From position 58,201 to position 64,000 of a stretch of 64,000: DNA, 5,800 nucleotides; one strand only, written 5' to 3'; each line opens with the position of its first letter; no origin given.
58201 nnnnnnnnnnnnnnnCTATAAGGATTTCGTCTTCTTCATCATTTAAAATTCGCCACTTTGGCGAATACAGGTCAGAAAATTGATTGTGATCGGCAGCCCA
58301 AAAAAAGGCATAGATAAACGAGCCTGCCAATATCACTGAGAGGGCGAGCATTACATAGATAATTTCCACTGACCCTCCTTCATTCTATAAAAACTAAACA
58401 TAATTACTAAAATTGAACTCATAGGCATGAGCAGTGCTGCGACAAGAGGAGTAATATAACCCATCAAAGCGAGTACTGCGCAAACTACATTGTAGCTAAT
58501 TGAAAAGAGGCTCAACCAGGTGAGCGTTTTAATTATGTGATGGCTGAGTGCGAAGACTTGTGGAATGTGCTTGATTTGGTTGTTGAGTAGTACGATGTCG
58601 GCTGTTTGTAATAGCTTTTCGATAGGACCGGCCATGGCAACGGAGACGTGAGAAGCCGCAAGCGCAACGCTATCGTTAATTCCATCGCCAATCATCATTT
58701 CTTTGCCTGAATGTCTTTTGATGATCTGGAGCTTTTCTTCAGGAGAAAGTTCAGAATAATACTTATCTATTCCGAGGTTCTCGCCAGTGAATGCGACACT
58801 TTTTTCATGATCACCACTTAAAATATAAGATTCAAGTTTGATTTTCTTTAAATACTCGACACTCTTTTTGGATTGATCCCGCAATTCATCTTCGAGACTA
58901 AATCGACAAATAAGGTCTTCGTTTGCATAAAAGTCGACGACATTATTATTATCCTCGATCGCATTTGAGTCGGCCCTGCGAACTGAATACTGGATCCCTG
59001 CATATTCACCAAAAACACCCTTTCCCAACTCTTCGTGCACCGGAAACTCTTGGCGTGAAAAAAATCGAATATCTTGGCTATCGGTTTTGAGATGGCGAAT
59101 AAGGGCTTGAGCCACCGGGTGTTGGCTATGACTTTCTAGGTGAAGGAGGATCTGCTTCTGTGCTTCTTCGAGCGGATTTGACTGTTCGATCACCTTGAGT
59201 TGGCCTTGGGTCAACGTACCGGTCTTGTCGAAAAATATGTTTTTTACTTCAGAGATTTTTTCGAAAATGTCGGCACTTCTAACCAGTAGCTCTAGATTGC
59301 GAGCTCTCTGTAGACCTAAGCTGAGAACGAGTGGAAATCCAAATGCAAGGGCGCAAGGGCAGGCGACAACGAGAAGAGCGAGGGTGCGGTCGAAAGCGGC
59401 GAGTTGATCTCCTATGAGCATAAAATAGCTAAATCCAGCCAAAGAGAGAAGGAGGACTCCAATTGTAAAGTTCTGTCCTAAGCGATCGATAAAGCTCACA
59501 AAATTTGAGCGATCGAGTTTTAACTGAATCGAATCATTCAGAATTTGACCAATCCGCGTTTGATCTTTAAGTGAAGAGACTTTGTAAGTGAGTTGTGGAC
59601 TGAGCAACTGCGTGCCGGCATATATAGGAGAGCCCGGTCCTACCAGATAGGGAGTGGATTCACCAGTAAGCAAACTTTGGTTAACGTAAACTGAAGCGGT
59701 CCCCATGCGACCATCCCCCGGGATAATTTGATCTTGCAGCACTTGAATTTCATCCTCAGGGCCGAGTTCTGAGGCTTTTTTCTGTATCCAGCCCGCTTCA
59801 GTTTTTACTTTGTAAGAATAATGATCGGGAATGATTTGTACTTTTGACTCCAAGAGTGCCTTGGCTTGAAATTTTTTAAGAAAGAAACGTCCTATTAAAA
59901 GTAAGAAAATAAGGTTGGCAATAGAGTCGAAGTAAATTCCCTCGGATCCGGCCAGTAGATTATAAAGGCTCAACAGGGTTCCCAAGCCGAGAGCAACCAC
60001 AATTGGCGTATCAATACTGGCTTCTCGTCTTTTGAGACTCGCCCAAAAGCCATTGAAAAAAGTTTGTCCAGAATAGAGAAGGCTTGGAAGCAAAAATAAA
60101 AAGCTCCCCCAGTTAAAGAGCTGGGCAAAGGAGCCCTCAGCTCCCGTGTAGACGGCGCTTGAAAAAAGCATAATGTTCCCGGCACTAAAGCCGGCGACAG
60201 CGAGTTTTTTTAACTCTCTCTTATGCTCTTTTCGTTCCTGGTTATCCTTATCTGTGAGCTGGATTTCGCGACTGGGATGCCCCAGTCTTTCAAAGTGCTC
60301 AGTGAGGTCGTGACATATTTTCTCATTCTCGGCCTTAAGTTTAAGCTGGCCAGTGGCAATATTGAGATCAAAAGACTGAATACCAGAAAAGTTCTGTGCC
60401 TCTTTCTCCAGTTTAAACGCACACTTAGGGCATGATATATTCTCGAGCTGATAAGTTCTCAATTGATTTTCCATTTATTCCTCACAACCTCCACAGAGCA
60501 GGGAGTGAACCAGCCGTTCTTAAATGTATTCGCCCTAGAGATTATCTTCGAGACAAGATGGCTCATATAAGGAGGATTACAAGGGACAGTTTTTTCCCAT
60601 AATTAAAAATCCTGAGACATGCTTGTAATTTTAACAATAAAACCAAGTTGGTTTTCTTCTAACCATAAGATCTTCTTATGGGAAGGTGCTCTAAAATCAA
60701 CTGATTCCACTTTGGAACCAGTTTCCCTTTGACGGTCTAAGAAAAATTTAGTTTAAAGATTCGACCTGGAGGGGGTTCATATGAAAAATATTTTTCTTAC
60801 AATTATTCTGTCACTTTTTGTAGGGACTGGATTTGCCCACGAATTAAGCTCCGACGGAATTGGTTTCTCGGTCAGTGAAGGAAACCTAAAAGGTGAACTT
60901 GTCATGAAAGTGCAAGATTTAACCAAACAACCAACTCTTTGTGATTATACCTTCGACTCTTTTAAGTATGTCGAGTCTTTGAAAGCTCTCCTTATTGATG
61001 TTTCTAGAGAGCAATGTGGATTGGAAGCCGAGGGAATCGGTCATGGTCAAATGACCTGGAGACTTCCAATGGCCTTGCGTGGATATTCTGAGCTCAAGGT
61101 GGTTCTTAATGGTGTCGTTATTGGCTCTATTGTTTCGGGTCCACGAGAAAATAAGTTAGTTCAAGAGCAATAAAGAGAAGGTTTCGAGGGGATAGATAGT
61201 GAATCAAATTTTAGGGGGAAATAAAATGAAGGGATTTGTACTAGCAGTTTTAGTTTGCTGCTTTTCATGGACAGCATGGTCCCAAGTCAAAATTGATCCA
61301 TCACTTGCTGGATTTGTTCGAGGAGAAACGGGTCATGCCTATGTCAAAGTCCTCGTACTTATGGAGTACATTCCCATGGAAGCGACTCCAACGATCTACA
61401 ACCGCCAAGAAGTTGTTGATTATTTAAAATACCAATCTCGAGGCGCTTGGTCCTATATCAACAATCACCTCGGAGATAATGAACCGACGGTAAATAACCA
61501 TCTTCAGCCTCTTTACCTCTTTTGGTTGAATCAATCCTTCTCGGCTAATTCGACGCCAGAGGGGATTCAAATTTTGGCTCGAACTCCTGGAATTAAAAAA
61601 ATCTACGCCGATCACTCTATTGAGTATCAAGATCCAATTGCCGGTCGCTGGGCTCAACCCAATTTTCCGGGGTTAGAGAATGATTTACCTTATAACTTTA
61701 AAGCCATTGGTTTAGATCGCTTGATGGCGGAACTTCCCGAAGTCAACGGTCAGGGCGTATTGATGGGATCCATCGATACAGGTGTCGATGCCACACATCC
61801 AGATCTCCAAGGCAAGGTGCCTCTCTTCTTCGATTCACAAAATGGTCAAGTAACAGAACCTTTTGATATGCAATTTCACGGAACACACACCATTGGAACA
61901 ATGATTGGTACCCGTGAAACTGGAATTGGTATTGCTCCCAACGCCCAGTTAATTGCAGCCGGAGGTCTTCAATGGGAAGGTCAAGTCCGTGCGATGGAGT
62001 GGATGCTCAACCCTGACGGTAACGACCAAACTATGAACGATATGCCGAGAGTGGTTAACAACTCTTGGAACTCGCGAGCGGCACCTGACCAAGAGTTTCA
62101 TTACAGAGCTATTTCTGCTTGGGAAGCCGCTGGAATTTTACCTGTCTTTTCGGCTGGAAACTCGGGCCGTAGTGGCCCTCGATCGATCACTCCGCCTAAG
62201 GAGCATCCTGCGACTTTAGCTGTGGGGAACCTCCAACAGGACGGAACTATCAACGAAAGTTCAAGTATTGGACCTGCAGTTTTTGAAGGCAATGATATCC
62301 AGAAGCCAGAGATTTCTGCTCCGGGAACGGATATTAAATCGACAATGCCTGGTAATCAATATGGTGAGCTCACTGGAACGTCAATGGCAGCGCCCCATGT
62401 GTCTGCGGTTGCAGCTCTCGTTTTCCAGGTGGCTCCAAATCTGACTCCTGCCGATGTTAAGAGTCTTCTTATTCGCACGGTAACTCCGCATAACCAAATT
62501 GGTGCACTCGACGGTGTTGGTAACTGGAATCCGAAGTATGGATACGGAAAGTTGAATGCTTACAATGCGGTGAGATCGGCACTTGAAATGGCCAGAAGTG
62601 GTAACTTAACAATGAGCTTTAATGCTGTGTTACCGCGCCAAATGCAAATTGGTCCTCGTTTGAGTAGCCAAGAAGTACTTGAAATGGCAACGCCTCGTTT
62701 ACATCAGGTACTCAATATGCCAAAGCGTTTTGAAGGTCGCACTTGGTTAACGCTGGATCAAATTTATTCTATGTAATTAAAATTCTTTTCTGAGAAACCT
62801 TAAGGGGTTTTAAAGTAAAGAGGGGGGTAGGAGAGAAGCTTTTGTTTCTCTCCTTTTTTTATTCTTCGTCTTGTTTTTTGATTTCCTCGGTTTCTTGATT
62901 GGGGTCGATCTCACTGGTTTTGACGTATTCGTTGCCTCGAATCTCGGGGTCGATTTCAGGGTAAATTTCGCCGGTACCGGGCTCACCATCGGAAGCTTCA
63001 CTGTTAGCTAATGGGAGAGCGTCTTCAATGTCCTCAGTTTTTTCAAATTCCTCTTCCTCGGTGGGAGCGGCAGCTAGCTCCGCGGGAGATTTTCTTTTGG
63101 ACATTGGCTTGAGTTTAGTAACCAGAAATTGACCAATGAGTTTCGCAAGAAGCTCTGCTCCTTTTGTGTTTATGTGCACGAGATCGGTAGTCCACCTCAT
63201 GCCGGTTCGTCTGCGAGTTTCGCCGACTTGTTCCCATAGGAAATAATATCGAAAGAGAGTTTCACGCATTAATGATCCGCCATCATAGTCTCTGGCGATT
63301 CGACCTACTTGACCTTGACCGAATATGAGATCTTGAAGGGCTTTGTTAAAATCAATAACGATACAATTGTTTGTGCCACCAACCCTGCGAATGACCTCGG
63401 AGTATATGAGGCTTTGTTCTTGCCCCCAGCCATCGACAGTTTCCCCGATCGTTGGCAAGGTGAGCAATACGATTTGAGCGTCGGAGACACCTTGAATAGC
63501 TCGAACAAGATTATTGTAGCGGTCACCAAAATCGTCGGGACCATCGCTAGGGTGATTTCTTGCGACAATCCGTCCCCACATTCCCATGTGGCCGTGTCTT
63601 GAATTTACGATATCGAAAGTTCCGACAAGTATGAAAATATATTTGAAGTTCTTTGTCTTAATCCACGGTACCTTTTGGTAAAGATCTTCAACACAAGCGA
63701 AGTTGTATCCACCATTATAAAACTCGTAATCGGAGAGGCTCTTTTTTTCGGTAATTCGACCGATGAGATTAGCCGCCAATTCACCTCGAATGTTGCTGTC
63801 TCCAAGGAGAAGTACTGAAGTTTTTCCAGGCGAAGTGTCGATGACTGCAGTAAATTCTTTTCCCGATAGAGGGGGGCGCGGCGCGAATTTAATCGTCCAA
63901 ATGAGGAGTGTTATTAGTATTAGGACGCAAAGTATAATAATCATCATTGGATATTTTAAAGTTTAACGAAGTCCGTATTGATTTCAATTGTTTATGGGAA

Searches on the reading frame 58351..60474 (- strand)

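Call 28: search_protein_families(library=pfam, proteins=[window:58351-60474:-], max_evalue=0.001)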
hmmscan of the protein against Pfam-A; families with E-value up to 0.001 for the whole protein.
window:58351-60474:- (707 aa): 4 families
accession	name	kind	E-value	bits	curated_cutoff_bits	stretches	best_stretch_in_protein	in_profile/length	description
PF00122.25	E1-E2_ATPase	-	7.2e-35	120.6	28.1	1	222-392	8-179/181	E1-E2 ATPase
PF00702.32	Hydrolase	-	3.1e-18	67.3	26.4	1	410-608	1-190/191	haloacid dehalogenase-like hydrolase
PF00403.32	HMA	-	0.00016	22.4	24.8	1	7-52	1-46/62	Heavy-metal-associated domain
PF08282.18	Hydrolase_3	-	0.00016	22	20.9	1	453-633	82-247/255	haloacid dehalogenase-like hydrolase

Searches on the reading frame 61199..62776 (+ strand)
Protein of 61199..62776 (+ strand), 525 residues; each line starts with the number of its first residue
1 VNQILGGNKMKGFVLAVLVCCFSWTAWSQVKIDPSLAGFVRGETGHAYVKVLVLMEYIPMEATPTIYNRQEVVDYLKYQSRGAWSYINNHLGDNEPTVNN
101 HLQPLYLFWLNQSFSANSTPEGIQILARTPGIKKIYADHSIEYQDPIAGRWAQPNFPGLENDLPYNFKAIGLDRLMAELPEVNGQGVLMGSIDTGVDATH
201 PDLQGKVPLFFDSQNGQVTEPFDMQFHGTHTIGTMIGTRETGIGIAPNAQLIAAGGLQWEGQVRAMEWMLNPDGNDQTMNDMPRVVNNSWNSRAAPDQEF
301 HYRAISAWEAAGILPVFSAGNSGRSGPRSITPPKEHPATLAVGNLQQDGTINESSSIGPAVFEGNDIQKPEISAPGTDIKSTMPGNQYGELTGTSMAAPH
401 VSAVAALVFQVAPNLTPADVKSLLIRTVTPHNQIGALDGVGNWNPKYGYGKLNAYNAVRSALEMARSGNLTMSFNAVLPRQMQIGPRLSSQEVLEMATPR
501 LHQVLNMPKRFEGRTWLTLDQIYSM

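Call 28: search_protein_families(library=pfam, proteins=[window:61199-62776:+], max_evalue=0.001)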
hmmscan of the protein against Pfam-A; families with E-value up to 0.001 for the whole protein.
window:61199-62776:+ (525 aa): 1 family
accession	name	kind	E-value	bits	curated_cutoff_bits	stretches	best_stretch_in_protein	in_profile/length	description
PF00082.27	Peptidase_S8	-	2.4e-46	158.8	21.8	1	184-450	1-288/288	Subtilase family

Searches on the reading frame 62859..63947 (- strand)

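Call 28: search_protein_families(library=pfam, proteins=[window:62859-63947:-], max_evalue=0.001)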
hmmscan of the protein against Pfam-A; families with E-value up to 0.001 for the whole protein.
window:62859-63947:- (362 aa): 1 family
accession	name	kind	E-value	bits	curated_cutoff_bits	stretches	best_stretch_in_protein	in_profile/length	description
PF13472.12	Lipase_GDSL_2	-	4.6e-06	27.7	32.9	1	48-206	2-155/178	GDSL-like Lipase/Acylhydrolase family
